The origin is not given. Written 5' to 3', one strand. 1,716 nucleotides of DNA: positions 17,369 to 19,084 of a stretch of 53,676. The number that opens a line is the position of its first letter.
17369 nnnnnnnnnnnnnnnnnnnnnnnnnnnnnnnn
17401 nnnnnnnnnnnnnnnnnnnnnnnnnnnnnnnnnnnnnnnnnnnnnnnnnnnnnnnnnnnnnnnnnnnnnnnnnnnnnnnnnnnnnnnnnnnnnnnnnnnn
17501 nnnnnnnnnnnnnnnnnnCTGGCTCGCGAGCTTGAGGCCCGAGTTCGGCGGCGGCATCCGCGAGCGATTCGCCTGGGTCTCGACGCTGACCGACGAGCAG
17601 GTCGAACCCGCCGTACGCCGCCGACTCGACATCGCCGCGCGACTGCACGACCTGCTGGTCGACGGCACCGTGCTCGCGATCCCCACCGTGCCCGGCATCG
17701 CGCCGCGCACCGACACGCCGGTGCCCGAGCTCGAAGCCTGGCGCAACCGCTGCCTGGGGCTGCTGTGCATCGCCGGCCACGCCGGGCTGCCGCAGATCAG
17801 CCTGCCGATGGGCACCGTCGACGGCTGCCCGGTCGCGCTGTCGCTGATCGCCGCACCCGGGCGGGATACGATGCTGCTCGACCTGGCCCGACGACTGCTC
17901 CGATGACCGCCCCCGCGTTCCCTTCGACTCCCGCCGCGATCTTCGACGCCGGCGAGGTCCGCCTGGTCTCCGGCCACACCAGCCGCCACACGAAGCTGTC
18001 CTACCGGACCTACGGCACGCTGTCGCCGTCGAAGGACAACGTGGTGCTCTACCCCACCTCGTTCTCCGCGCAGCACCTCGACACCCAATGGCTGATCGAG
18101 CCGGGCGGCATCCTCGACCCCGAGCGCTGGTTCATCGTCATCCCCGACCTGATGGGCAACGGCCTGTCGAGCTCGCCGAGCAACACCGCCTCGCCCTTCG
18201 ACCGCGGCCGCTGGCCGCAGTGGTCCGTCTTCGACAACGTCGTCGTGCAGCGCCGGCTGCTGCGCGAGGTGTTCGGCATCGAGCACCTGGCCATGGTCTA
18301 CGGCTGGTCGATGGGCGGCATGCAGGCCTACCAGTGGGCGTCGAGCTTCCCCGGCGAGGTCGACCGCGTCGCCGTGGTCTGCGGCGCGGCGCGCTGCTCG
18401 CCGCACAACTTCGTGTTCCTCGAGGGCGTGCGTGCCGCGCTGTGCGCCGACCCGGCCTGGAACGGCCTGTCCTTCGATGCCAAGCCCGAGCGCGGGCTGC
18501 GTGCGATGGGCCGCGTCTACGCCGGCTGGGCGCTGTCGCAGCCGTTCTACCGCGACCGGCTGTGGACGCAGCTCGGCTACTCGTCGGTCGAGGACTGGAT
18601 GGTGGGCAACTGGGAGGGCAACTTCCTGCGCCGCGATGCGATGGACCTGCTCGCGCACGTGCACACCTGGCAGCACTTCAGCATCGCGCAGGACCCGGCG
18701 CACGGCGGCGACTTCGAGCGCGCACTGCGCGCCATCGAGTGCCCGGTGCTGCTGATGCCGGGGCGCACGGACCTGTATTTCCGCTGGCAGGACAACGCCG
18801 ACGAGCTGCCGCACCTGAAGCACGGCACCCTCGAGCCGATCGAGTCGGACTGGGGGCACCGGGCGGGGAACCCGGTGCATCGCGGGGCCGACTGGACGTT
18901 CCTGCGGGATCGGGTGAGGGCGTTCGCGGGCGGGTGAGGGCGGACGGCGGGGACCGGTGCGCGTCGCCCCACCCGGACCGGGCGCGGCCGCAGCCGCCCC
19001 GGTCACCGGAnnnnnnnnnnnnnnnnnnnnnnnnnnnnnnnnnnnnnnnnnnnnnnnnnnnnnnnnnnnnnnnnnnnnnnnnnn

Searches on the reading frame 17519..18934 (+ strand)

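Call 73: search_protein_families(library=pfam, proteins=[window:17519-18934:+], max_evalue=0.00001)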
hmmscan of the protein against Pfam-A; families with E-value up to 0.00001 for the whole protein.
window:17519-18934:+ (472 aa): 1 family
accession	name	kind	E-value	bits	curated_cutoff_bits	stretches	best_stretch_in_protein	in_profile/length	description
PF00561.26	Abhydrolase_1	-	1.3e-14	54.9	25.8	1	200-447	24-238/245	alpha/beta hydrolase fold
